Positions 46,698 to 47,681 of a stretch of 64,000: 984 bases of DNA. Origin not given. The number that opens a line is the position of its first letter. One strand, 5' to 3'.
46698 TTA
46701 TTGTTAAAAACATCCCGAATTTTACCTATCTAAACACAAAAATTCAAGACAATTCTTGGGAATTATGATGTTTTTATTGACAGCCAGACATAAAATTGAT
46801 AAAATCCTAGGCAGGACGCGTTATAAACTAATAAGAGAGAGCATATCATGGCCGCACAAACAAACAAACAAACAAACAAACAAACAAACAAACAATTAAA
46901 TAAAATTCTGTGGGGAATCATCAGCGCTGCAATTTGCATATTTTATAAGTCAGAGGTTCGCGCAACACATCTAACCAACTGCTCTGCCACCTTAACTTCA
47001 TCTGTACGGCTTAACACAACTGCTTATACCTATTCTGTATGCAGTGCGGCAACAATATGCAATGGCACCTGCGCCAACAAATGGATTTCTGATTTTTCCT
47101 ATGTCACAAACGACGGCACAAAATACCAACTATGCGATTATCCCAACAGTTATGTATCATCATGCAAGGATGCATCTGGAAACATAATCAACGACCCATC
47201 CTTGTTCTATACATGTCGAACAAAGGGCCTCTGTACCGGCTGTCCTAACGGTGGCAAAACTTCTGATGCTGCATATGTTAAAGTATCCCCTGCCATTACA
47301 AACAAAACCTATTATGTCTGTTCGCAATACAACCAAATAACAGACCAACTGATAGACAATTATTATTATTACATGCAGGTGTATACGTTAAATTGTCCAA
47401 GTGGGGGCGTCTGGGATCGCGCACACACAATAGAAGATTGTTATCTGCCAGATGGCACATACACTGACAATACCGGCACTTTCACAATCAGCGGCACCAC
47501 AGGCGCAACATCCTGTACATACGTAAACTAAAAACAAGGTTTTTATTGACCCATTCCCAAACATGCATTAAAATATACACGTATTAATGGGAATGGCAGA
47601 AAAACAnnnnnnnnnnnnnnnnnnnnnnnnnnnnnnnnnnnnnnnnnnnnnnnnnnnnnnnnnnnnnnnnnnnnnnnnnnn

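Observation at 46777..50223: Tetranucleotide (CAAA)8 microsatellite in the 5' coding end of a Cys-rich surface-protein gene: classic slipped-strand phase-variation switch, next to a promoter-sharing paralogue and GT2/GT8 glycosyltransferases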

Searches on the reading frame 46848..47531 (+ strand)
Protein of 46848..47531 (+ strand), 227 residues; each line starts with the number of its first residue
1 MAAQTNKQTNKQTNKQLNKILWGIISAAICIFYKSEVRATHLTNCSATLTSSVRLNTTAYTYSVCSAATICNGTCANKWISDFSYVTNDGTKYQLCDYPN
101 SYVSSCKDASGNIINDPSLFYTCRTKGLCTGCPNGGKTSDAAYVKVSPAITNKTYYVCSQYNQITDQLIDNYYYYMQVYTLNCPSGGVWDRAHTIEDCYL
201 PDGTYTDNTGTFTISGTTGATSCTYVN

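Call 4: search_protein_families(library=pfam, proteins=[window:46848-47531:+], max_evalue=0.1)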
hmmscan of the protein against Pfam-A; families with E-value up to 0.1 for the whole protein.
window:46848-47531:+ (227 aa): 0 families

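Call 7: find_encoding_contigs(protein=window:46848-47531:+, flank=3000, max_places=10)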
Protein window:46848-47531:+ (227 aa): no gene with exactly this product is on record in the collection.

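Call 8: find_homologous_proteins(query=window:46848-47531:+, max_evalue=0.01)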
Query window:46848-47531:+: 459 candidates shared short words with the query, none scored E <= 0.01.

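Call 13: find_related_loci(query=window:46848-47531:+, collection=genome_contigs, flank=10000)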
Query window:46848-47531:+ (227 aa) in genome_contigs; peptide patterns used: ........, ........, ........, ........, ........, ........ (x = any residue, [..] = any of these).
67 stretches matched a pattern, but none encodes a relative of the query by tblastn (E <= 1e-3).

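Call 15: find_related_loci(query=window:46848-47531:+, collection=metagenome_contigs, flank=10000)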
Query window:46848-47531:+ (227 aa) in metagenome_contigs; peptide patterns used: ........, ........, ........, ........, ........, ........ (x = any residue, [..] = any of these).
131 stretches matched a pattern, but none encodes a relative of the query by tblastn (E <= 1e-3).

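Call 40: find_homologous_proteins(query=A2, max_evalue=0.01)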
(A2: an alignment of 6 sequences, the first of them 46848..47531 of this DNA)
Query A2 (6 sequences) (227 aa, profile of the alignment): 5 proteins with E <= 0.01 among 1452 candidates.
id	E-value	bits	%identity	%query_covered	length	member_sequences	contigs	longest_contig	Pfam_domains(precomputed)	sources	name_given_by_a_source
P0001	2.7e-74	268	20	90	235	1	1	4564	-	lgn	-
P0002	6.2e-65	237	67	11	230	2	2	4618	-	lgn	-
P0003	3.5e-33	133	30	82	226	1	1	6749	-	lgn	-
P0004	8.0e-33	132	29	82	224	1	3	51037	-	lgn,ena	-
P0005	8.1e-33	132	29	93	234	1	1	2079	-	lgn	-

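Call 41: find_encoding_contigs(protein=P0003, flank=6000, max_places=5)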
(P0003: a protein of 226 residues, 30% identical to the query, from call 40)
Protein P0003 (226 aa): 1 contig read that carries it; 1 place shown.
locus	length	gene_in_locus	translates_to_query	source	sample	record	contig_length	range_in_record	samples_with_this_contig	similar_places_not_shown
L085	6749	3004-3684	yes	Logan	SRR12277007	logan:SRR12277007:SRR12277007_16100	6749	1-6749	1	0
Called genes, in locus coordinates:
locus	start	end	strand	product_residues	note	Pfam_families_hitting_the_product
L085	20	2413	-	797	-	PF00133:tRNA-synt_1, PF09334:tRNA-synt_1g, PF13603:tRNA-synt_1_2, PF00133:tRNA-synt_1, PF08264:Anticodon_1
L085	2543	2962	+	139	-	-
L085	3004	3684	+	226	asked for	-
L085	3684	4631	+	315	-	PF00535:Glycos_transf_2, PF10111:Glyco_tranf_2_2, PF13641:Glyco_tranf_2_3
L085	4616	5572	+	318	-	PF01501:Glyco_transf_8, PF18404:Glyco_transf_24 (weak)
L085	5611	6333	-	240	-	PF01479:S4, PF01728:FtsJ, PF13649:Methyltransf_25 (weak), PF08241:Methyltransf_11 (weak)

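Call 42: find_encoding_contigs(protein=P0004, flank=6000, max_places=5)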
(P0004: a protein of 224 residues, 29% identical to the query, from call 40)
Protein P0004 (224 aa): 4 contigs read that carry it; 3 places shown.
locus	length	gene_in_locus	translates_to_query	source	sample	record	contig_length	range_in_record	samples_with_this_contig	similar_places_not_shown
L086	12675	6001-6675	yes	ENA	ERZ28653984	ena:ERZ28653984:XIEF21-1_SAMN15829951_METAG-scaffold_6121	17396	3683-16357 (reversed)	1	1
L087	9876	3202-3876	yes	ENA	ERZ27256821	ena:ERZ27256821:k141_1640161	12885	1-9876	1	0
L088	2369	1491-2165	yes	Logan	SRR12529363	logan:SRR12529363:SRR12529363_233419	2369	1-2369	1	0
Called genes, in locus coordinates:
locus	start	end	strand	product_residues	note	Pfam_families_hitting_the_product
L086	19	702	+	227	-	PF05175:MTS, PF01728:FtsJ (faint), PF13847:Methyltransf_31, PF08241:Methyltransf_11 (weak), PF08242:Methyltransf_12 (weak), PF13649:Methyltransf_25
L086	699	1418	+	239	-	-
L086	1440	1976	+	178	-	PF01551:Peptidase_M23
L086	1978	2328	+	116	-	PF04519:Bactofilin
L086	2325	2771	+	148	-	PF02502:LacAB_rpiB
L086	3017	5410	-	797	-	PF00133:tRNA-synt_1, PF09334:tRNA-synt_1g, PF13603:tRNA-synt_1_2, PF00133:tRNA-synt_1, PF08264:Anticodon_1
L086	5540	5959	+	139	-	-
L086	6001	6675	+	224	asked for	-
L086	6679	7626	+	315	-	PF00535:Glycos_transf_2, PF10111:Glyco_tranf_2_2, PF13641:Glyco_tranf_2_3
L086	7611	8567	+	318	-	PF01501:Glyco_transf_8, PF18404:Glyco_transf_24 (weak)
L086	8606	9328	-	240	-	PF01479:S4, PF01728:FtsJ, PF13649:Methyltransf_25 (weak), PF08241:Methyltransf_11 (weak)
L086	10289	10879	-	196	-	PF01741:MscL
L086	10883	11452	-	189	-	PF13189:Cytidylate_kin2 (faint), PF13238:AAA_18, PF13671:AAA_33 (weak), PF01202:SKI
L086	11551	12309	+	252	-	PF00106:adh_short, PF08659:KR, PF13561:adh_short_C2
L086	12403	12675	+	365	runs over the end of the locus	-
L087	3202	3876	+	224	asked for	-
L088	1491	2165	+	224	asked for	-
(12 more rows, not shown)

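Call 43: find_encoding_contigs(protein=P0005, flank=6000, max_places=5)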
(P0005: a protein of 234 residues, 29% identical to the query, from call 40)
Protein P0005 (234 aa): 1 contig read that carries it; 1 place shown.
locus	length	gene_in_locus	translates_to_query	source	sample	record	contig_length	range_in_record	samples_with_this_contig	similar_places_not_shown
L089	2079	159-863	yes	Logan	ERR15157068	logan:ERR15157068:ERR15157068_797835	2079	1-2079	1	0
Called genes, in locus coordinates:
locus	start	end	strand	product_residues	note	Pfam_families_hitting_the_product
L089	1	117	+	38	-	?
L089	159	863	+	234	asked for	-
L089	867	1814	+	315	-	PF00535:Glycos_transf_2, PF10111:Glyco_tranf_2_2, PF13641:Glyco_tranf_2_3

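Call 53: search_protein_families(library=ncbifam, proteins=[window:46848-47531:+, L085:2543-2962:+], max_evalue=0.01)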
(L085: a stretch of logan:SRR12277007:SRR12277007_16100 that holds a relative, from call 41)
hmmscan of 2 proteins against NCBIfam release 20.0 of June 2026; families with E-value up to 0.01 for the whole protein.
window:46848-47531:+ (227 aa): 0 families

L085:2543-2962:+ (139 aa): 0 families

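Call 62: predict_structure(alignment_id=A3)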
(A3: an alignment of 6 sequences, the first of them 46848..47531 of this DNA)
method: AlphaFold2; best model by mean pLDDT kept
length: 227 residues; sequences in the alignment: 6
mean_pLDDT: 39.2   pTM: 0.31
mean pLDDT of the five models: 39.2, 34.0, 32.4, 32.2, 30.7
residues with pLDDT >= 90: 0; 70-90: 0; 50-70: 38; < 50: 189
segments of 3 or more residues with pLDDT < 50: 1-105, 118-130, 143-155, 161-171, 175-193, 206-213, 217-227
pLDDT, mean of each block of 10 residues (from residue 1): 44 44 39 25 22 23 22 27 31 39 49 52 43 52 45 46 41 48 36 50 49 46 28
secondary structure, 60 per line:
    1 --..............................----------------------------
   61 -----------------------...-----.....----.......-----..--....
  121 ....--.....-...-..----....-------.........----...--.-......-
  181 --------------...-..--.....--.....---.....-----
elements in order: H3-32 E84-86 E92-96 E101-107 H117-124 E127-131 E143-146 E154-162 E167-169 E174-179 E203-207 E210-214

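Call 68: search_protein_representatives(protein=window:46848-47531:+)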
Query: 227 residues. Proteins with E-value up to 0.001 (for the whole library): 18; up to 1e-10: 9; up to 1e-30: 0. The best 18 are listed.
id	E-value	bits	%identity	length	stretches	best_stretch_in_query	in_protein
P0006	5.0e-19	85.1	39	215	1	15-214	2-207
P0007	7.1e-17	78.0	37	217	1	15-215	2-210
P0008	1.1e-14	70.9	32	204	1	17-215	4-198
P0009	1.4e-14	70.5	36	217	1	16-215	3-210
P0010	2.9e-14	69.5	37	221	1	17-213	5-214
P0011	2.4e-13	66.5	37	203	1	17-215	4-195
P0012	6.7e-13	65.0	34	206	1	16-212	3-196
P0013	1.8e-11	60.4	29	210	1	18-216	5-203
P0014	6.6e-11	58.5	33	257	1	11-217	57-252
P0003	9.7e-09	51.4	33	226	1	16-204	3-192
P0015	2.0e-08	50.4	32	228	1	16-213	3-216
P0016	3.7e-08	49.5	37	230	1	15-215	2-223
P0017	1.7e-07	47.3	33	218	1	17-215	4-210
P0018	7.3e-07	45.3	32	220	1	18-213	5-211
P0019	8.6e-07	45.1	34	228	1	15-214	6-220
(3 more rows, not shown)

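Call 74: search_protein_families(library=pfam, alignment_id=A6, max_evalue=0.01)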
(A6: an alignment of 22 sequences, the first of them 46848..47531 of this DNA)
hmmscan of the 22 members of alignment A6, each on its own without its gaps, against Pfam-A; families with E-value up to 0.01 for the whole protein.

A. member 1, window:46848-47531:+ (227 aa): 0 families

B. families by the number of members that match (of 22 scanned): 0 families

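Call 75: search_solved_structures(query=A6, max_evalue=1)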
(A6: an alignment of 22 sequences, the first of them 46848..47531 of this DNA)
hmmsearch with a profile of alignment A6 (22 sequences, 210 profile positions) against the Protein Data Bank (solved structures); distinct sequences matched with E-value up to 1: 0.

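Call 79: find_encoding_contigs(protein=P0006, flank=6000, max_places=4)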
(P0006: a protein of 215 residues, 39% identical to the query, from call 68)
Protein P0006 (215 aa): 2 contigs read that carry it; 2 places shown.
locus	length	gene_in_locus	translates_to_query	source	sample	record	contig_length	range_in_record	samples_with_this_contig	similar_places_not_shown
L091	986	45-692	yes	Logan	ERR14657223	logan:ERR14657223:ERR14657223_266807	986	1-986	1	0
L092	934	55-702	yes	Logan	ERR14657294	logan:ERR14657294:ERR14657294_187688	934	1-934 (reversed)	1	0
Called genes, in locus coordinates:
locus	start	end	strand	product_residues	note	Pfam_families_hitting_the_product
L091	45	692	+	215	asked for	-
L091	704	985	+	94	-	?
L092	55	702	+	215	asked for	-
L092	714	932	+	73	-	?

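Call 83: predict_structure(alignment_id=A6)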
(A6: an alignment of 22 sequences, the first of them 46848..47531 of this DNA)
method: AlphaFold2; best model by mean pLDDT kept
length: 227 residues; sequences in the alignment: 22
mean_pLDDT: 77.2   pTM: 0.57
mean pLDDT of the five models: 77.2, 76.4, 75.6, 72.5, 71.3
residues with pLDDT >= 90: 60; 70-90: 100; 50-70: 42; < 50: 25
segments of 3 or more residues with pLDDT < 50: 1-3, 36-40, 207-220, 225-227
pLDDT, mean of each block of 10 residues (from residue 1): 54 67 77 50 78 93 91 87 69 88 92 90 89 82 84 91 88 94 75 78 55 43 52
secondary structure, 60 per line:
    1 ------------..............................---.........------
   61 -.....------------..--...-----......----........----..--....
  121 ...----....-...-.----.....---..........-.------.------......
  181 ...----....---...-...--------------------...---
elements in order: H13-42 E46-54 H62-66 E91-96 E101-108 H117-122 E128-131 E142-146 E150-159 E175-183 E188-191 E199-201 E222-224

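Call 88: fold_search(model_id=the predicted structure, library=pdb)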
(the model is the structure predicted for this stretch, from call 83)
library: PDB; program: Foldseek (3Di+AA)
matches with E <= 10: 135; with E <= 0.001: 0
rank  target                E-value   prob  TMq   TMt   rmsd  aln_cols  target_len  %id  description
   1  4wce_O                5.7e-01  0.03  0.08  0.14  14.3       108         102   11  The crystal structure of the large ribosomal subunit of Staphylococcus aureus (released 2015-10-21)
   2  7kgb_R                6.7e-01  0.03  0.08  0.15  15.2       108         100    9  CryoEM structure of A2296-methylated Mycobacterium tuberculosis ribosome bound with SEQ-9 (released 2022-01-19)
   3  5o60_S                9.4e-01  0.03  0.09  0.16  15.5       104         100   12  Structure of the 50S large ribosomal subunit from Mycobacterium smegmatis (released 2017-07-12)
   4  6tc6_A                1.0e+00  0.04  0.11  0.10  16.4       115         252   10  Crystal structure of MutM from Neisseria meningitidis (released 2020-10-14)
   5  9qt5_R                1.1e+00  0.02  0.09  0.14  16.1       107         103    9  Structure of the 50S ribosomal subunit from the antibiotic-producing bacterium Streptomyces fradiae (released 2025-05-14)
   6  5dkz_A                1.2e+00  0.02  0.09  0.04  13.2       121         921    7  Crystal structure of glucosidase II alpha subunit (alpha3-Glc2-bound from) (released 2016-01-27)
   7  5wdt_R                1.2e+00  0.01  0.08  0.13  15.2       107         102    6  70S ribosome-EF-Tu H84A complex with GppNHp (released 2018-04-25)
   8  9f4b_BQ               1.2e+00  0.01  0.09  0.09  20.1       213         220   12  Pre-assembled baseplate cup of Klebsiella phage KP1 variant vB_Kpn_Lilla1 (released 2025-05-14)
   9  5dl0_A                1.2e+00  0.02  0.09  0.04  13.2       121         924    7  Crystal structure of glucosidase II alpha subunit (Glc1Man2-bound from) (released 2016-01-27)
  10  9cb9_B                1.2e+00  0.01  0.07  0.09  16.2       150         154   11  Bacteriophage PhiTE extended tail (released 2025-04-16)
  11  3o0l_B                1.3e+00  0.02  0.08  0.15  20.4       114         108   12  Crystal structure of a Pfam DUF1425 family member (Shew_1734) from Shewanella sp. pv-4 at 1.81 a resolution (released 2010-08-04)
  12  9f4a_BQ               1.3e+00  0.01  0.08  0.06  19.4       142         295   14  Interface between baseplate cup and extended tail tube/sheath of Klebsiella phage KP1 variant vB_Kpn_Lilla1 (released 2025-05-14)
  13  6tc6_C                1.4e+00  0.04  0.11  0.10  16.3       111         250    8  Crystal structure of MutM from Neisseria meningitidis (released 2020-10-14)
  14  5el5_95               1.4e+00  0.01  0.08  0.14  16.4        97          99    8  Structure of T. thermophilus 70S ribosome complex with mRNA and tRNALys in the A-site with a U-U mismatch in the seco (released 2016-01-27)
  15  9cuy_I                1.4e+00  0.01  0.07  0.08  17.9       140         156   11  Bacteriophage PhiTE extended baseplate (released 2025-04-16)
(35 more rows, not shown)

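Call 91: fold_search(model_id=the predicted structure, library=viral)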
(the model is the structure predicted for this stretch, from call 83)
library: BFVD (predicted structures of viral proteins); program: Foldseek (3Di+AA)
matches with E <= 10: 201; with E <= 0.001: 0
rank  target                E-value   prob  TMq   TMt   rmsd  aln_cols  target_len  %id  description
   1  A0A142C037            5.6e-01  0.05  0.10  0.12  14.8       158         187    8  (no name in the UniProt tables at hand)
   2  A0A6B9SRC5            7.0e-01  0.01  0.07  0.04  17.8       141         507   13  (no name in the UniProt tables at hand)
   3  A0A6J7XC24            7.8e-01  0.02  0.09  0.10  23.8       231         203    9  Uncharacterized protein [uncultured Caudovirales phage]
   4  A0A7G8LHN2            8.7e-01  0.03  0.09  0.16  17.0       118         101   11  Uncharacterized protein [Mycobacterium phage Aziz]
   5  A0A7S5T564            9.2e-01  0.03  0.12  0.11  20.0       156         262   12  (no name in the UniProt tables at hand)
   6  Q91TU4                9.2e-01  0.02  0.10  0.07  18.2       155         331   13  T17 [Tupaiid herpesvirus 1 (strain 1)]
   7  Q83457                9.8e-01  0.01  0.06  0.04  19.2       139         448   10  Fiber protein [Porcine adenovirus A serotype 3]
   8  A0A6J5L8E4            1.0e+00  0.04  0.15  0.08  31.5       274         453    7  Uncharacterized protein [uncultured Caudovirales phage]
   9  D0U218                1.2e+00  0.04  0.13  0.13  21.6       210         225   13  Uncharacterized protein [Clavibacter phage CMP1]
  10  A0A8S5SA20            1.3e+00  0.02  0.13  0.05  26.0       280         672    8  Minor structural protein [Siphoviridae sp. ctJjf17]
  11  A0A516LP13            1.3e+00  0.02  0.12  0.16  18.9       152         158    7  (no name in the UniProt tables at hand)
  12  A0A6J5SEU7            1.4e+00  0.01  0.10  0.13  19.6       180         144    7  Uncharacterized protein [uncultured Caudovirales phage]
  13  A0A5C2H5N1            1.4e+00  0.04  0.13  0.16  21.6       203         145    8  Uncharacterized protein [Sinorhizobium phage ort11]
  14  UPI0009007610         1.4e+00  0.03  0.10  0.19  13.6       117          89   10  (no name look-up for this kind of identifier)
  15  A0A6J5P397            1.4e+00  0.02  0.09  0.05  16.5       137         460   12  Uncharacterized protein [uncultured Caudovirales phage]
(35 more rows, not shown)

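Call 96: find_encoding_contigs(protein=P0007, flank=5000, max_places=3)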
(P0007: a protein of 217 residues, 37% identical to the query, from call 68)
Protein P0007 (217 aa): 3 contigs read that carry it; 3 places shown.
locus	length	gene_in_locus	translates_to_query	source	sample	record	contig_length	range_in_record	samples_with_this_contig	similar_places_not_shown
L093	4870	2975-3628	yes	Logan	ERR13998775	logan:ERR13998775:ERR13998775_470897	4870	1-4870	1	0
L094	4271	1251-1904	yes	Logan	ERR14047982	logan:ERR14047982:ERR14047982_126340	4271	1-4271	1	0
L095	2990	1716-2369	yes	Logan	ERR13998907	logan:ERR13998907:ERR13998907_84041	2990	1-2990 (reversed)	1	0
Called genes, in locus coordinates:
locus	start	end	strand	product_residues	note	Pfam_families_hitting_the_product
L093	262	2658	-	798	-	PF00133:tRNA-synt_1, PF09334:tRNA-synt_1g, PF13603:tRNA-synt_1_2, PF00133:tRNA-synt_1, PF08264:Anticodon_1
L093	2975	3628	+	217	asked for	-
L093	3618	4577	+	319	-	PF13641:Glyco_tranf_2_3, PF00535:Glycos_transf_2, PF10111:Glyco_tranf_2_2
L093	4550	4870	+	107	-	?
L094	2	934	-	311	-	?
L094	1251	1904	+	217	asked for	-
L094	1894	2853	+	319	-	PF13641:Glyco_tranf_2_3, PF00535:Glycos_transf_2, PF10111:Glyco_tranf_2_2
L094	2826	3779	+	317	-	PF01501:Glyco_transf_8, PF18404:Glyco_transf_24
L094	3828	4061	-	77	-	-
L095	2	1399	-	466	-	?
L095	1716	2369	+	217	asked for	-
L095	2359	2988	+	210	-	?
